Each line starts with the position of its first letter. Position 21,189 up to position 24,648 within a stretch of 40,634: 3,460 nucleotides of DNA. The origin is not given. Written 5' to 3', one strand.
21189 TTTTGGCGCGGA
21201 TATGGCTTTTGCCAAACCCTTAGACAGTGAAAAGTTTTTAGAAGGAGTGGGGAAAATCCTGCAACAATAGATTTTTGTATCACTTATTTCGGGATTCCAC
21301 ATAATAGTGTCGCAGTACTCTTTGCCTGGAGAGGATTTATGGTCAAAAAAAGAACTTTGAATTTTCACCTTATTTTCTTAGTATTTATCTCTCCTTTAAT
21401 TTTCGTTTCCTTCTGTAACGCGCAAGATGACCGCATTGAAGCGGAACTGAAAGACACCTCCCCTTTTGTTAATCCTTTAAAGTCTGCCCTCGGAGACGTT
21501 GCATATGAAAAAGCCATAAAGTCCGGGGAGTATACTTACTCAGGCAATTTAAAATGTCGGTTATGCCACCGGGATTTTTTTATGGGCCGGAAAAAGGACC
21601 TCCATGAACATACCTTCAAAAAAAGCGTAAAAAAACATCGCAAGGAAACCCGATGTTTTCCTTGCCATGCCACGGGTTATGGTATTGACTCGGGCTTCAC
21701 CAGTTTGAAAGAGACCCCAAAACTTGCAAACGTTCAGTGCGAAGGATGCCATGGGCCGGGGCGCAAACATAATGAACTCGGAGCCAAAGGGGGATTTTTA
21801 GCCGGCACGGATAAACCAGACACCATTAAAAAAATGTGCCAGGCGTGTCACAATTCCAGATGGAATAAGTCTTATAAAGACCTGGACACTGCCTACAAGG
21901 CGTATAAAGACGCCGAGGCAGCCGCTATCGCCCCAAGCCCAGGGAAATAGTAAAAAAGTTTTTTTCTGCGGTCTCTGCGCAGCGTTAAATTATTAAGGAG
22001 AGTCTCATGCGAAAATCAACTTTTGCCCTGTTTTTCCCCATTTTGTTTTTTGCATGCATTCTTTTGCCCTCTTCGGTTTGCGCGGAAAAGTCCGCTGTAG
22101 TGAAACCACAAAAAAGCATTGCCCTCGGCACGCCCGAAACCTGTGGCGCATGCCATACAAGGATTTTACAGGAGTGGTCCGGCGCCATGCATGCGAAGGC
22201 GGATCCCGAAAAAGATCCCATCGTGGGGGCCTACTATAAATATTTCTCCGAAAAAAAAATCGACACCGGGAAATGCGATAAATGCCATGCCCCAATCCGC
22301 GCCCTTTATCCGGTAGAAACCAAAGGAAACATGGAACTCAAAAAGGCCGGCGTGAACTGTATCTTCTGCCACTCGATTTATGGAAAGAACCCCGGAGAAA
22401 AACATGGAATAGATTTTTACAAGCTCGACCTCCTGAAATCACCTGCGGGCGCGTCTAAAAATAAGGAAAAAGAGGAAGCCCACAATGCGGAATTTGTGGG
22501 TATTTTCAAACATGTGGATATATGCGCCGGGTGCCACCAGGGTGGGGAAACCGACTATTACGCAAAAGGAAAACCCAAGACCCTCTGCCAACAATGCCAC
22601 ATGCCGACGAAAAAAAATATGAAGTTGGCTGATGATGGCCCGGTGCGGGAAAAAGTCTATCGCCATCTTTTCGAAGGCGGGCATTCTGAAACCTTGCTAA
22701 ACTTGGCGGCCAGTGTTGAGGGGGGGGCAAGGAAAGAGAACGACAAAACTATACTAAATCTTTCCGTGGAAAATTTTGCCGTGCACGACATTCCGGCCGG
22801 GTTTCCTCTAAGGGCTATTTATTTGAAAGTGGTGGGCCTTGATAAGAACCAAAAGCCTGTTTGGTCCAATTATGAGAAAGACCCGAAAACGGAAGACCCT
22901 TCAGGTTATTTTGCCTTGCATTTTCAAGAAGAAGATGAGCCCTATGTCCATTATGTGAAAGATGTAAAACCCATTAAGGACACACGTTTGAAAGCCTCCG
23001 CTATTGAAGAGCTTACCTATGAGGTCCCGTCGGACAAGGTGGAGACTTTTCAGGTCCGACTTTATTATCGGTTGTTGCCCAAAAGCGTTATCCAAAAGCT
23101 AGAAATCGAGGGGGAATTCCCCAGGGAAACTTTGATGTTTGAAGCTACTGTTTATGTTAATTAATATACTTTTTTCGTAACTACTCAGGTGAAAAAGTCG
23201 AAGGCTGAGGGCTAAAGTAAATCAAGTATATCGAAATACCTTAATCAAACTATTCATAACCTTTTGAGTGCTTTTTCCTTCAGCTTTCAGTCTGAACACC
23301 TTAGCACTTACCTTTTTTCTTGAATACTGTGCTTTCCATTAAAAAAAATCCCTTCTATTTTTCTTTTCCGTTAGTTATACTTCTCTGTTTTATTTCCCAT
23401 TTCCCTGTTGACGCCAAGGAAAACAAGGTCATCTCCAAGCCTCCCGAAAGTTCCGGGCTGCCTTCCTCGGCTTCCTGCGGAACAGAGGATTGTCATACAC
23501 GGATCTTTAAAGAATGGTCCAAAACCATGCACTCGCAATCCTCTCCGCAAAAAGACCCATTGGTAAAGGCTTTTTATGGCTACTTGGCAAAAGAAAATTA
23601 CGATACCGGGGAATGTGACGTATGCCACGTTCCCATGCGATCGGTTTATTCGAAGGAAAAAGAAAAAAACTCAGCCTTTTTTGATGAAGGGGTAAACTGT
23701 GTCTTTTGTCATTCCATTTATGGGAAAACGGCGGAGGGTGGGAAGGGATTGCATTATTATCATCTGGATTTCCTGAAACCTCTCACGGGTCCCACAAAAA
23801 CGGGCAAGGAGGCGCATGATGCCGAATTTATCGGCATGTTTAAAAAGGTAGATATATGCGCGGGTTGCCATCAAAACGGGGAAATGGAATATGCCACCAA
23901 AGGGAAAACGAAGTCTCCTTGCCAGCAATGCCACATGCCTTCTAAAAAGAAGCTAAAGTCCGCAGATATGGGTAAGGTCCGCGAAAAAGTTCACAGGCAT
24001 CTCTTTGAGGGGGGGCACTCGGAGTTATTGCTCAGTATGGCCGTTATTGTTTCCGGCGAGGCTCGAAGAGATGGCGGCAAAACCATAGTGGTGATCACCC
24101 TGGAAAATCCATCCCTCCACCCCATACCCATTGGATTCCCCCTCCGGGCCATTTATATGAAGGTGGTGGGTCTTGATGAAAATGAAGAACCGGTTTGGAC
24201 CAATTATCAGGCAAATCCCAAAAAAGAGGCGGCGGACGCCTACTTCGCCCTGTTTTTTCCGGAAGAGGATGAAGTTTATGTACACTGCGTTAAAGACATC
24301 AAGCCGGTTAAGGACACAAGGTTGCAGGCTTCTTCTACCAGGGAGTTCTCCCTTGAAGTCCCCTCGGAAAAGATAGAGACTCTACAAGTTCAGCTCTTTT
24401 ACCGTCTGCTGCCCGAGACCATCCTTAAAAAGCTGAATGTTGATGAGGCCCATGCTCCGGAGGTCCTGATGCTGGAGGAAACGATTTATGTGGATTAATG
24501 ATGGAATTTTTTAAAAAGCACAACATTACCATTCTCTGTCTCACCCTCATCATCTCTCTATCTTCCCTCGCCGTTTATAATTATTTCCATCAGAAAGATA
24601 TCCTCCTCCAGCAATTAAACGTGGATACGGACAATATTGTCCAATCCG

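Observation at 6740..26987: One extracytoplasmic sensor domain, three kinase outputs, each beside multihaem cytochrome or hydrogenase genes: candidate periplasmic redox/H2-sensing module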

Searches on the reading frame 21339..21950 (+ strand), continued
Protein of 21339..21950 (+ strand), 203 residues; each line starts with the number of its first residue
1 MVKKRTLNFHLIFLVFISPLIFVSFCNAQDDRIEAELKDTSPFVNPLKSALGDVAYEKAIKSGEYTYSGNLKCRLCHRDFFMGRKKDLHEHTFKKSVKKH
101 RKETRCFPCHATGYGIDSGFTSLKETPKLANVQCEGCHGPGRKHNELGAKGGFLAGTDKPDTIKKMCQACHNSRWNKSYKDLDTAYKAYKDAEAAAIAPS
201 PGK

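Call 47: find_encoding_contigs(protein=P0092, flank=8000, max_places=1)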
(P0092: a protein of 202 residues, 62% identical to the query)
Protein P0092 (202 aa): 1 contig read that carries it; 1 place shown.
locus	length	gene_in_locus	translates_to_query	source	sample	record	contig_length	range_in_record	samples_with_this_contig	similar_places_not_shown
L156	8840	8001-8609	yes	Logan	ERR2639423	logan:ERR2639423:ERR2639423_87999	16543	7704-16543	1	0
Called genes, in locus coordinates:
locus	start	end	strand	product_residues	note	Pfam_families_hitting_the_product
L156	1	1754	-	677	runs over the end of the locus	PF00378:ECH_1, PF03446:NAD_binding_2 (faint), PF16113:ECH_2, PF02737:3HCDH_N, PF00725:3HCDH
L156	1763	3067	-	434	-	PF00108:Thiolase_N, PF00109:ketoacyl-synt (weak), PF02803:Thiolase_C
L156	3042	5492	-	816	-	PF02771:Acyl-CoA_dh_N, PF02770:Acyl-CoA_dh_M, PF00441:Acyl-CoA_dh_1, PF09317:ACDH_C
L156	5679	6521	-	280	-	PF00990:GGDEF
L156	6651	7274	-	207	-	PF13690:CheX (faint), PF04509:CheC (weak)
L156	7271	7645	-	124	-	PF00072:Response_reg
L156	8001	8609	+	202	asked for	PF14522:Cytochrome_C7 (faint), PF22113:Mtrc-MtrF_II-IV_dom (faint), PF13435:Cytochrome_C554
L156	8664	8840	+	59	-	?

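Call 48: find_encoding_contigs(protein=P0077, flank=8000, max_places=1)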
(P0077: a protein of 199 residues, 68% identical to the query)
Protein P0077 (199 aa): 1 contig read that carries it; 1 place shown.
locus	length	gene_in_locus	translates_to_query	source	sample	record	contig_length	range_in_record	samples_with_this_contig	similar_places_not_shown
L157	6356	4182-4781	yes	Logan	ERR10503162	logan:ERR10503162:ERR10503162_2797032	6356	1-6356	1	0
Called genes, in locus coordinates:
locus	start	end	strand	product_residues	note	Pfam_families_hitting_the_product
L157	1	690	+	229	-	?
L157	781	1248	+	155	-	PF01750:HycI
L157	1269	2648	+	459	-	PF01455:HupF_HypC, PF04055:Radical_SAM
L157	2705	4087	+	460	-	PF04055:Radical_SAM, PF06968:BATS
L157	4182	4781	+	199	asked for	PF14522:Cytochrome_C7 (faint), PF13435:Cytochrome_C554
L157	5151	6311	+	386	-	PF13435:Cytochrome_C554 (weak)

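Call 49: find_encoding_contigs(protein=P0086, flank=8000, max_places=1)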
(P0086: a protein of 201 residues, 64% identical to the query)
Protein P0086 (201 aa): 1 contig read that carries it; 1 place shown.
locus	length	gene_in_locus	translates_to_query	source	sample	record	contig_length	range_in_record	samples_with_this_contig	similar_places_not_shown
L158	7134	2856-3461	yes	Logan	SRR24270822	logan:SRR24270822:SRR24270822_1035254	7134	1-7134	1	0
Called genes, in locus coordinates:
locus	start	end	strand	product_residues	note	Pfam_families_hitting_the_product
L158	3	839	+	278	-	?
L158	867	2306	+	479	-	PF00374:NiFeSe_Hases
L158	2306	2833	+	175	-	PF01750:HycI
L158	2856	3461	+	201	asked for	PF14522:Cytochrome_C7 (faint), PF13435:Cytochrome_C554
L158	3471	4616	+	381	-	PF03264:Cytochrom_NNT (faint), PF09699:Paired_CXXCH_1 (faint), PF22113:Mtrc-MtrF_II-IV_dom (faint), PF14522:Cytochrome_C7 (faint), PF13435:Cytochrome_C554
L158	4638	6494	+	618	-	PF00015:MCPsignal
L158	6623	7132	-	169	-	?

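Call 50: search_solved_structures(query=A3, max_evalue=0.01, show_alignments=1)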
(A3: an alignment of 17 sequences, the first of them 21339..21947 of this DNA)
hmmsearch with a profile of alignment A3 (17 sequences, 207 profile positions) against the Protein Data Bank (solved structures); distinct sequences matched with E-value up to 0.01: 3.
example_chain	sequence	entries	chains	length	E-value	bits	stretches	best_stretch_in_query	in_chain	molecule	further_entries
1bvb_A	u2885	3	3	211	3.1e-11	46.5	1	68-178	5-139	CYTOCHROME C-554 | CYTOCHROME C554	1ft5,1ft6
6i5b_A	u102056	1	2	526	4.3e-07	33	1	106-150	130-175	Uncharacterized protein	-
6qvm_A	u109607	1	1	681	0.00045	23.1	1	82-177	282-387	Multiheme cytochrome cf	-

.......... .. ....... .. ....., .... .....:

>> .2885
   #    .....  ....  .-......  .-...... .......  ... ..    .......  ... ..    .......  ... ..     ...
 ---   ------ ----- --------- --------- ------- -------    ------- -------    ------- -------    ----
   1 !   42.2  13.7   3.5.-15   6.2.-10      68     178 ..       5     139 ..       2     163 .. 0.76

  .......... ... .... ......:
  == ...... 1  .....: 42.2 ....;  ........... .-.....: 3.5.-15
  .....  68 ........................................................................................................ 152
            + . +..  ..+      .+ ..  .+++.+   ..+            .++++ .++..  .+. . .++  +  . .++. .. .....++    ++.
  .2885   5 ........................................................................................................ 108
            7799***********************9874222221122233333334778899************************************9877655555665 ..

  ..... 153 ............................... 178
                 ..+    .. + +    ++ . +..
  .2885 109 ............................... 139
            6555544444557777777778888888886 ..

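Call 53: search_protein_families(library=pfam, proteins=[L152:11784-13640:+], max_evalue=0.0001)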
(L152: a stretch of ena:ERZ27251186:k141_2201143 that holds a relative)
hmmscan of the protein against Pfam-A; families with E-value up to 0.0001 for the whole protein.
L152:11784-13640:+ (618 aa): 1 family
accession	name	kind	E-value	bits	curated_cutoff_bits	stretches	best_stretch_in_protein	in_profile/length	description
PF00015.26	MCPsignal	-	2.1e-45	155.1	34.6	1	403-586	2-171/172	Methyl-accepting chemotaxis protein (MCP) signalling domain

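Call 66: predict_structure(alignment_id=A5)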
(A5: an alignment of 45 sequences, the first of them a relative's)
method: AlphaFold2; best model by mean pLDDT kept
length: 203 residues; sequences in the alignment: 45
mean_pLDDT: 59.5   pTM: 0.53
mean pLDDT of the five models: 59.5, 58.8, 57.9, 55.8, 54.0
residues with pLDDT >= 90: 10; 70-90: 57; 50-70: 54; < 50: 82
segments of 3 or more residues with pLDDT < 50: 73-98, 100-151
pLDDT, mean of each block of 10 residues (from residue 1): 81 90 60 65 76 82 60 46 39 44 44 35 40 42 43 63 79 62 75 64 58
secondary structure, 60 per line:
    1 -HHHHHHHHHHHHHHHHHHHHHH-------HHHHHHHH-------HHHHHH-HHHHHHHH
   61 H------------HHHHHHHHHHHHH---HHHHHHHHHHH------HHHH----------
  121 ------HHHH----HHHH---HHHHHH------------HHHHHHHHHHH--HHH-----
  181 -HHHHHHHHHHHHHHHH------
elements in order: H2-23 H31-38 H46-51 H53-61 H74-86 H90-100 H107-110 H127-130 H135-138 H142-147 H160-170 H182-197

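Call 69: fold_search(model_id=the predicted structure, library=pdb)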
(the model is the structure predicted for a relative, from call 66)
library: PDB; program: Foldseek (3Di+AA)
matches with E <= 10: 34; with E <= 0.001: 0
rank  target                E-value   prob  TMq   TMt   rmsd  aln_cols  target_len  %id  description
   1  5ha9_A                1.1e+00  0.06  0.14  0.10  19.6       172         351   13  Crystal structure-based design and disovery of a novel PARP1 antiagonist (BL-PA10) that induces apoptosis and inhibits (released 2016-03-09)
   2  7ext_A7               2.6e+00  0.04  0.17  0.19  14.8       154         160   14  Cryo-EM structure of cyanobacterial phycobilisome from Synechococcus sp. PCC 7002 (released 2021-10-06)
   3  7sc7_AA               3.3e+00  0.02  0.15  0.17  19.7       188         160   11  Synechocystis PCC 6803 Phycobilisome core from up-down rod conformation (released 2022-08-31)
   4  6kgx_BH               3.3e+00  0.02  0.13  0.15  15.9       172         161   12  Structure of the phycobilisome from the red alga Porphyridium purpureum (released 2019-12-11)
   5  7kk3_B                3.7e+00  0.03  0.18  0.13  14.7       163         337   15  Structure of the catalytic domain of PARP1 in complex with talazoparib (released 2021-01-06)
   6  7kk5_B                4.1e+00  0.02  0.18  0.13  15.8       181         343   15  Structure of the catalytic domain of PARP1 in complex with niraparib (released 2021-01-06)
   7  9ka8_F                4.1e+00  0.01  0.12  0.14  16.6       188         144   15  Structure of the recombinant structure of the subunit of allophycocyanin (APC) and the formate dehydrogenase (FDH) (released 2025-11-05)
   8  7kk5_C                4.9e+00  0.02  0.16  0.11  17.0       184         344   12  Structure of the catalytic domain of PARP1 in complex with niraparib (released 2021-01-06)
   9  4rv6_A                5.2e+00  0.02  0.15  0.10  20.2       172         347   13  Human ARTD1 (PARP1) catalytic domain in complex with inhibitor Rucaparib (released 2015-12-09)
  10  4zzz_B                5.5e+00  0.02  0.15  0.12  14.0       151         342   11  Structure of human PARP1 catalytic domain bound to an isoindolinone inhibitor (released 2015-08-12)
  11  4uxb_B                5.5e+00  0.02  0.15  0.11  16.1       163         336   12  Human ARTD1 (PARP1) - Catalytic domain in complex with inhibitor PJ34 (released 2015-09-02)
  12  4rv6_C                5.5e+00  0.02  0.13  0.10  20.4       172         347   12  Human ARTD1 (PARP1) catalytic domain in complex with inhibitor Rucaparib (released 2015-12-09)
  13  4hhy_B                5.8e+00  0.02  0.18  0.12  15.1       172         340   13  Crystal structure of PARP catalytic domain in complex with novel inhibitors (released 2013-03-27)
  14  6xvw_B                5.8e+00  0.02  0.16  0.12  15.4       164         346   12  Catalytic domain of human PARP-1 in complex with the inhibitor MC2050 (released 2020-06-03)
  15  7sc7_AE               5.8e+00  0.01  0.12  0.13  19.0       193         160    9  Synechocystis PCC 6803 Phycobilisome core from up-down rod conformation (released 2022-08-31)
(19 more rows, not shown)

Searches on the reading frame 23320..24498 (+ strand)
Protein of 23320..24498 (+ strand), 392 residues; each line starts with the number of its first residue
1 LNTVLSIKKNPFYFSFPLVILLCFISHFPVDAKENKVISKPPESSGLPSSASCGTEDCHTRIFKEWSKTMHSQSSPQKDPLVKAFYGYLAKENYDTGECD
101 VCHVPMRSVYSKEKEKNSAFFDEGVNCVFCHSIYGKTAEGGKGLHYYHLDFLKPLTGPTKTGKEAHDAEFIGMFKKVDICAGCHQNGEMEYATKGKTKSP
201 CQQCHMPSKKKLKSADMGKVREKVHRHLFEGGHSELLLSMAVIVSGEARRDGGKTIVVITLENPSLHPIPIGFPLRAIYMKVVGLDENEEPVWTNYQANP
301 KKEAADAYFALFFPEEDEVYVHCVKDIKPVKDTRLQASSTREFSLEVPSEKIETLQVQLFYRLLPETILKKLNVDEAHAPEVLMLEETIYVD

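Call 4: search_protein_families(library=pfam, proteins=[window:23320-24498:+], max_evalue=0.01)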
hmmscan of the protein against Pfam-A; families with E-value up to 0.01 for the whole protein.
window:23320-24498:+ (392 aa): 5 families
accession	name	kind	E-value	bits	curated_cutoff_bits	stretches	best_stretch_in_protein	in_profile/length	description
PF13435.11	Cytochrome_C554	-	4.5e-06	27.9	20.8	1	56-132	3-84/84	Cytochrome c554 and c-prime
PF14537.11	Cytochrom_c3_2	-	5.2e-05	24.1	25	0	179-217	8-45/79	Cytochrome c3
PF22113.1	Mtrc-MtrF_II-IV_dom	-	0.00016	21.7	30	1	178-225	7-57/176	Outer membrane cytochrome MtrC/MtrF-like, domains II/IV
PF14522.11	Cytochrome_C7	-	0.0011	19.2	24.8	0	122-205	11-66/67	Cytochrome c7 and related cytochrome c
PF23897.1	DUF7245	-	0.0061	17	27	0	177-214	3-40/119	Family of unknown function (DUF7245)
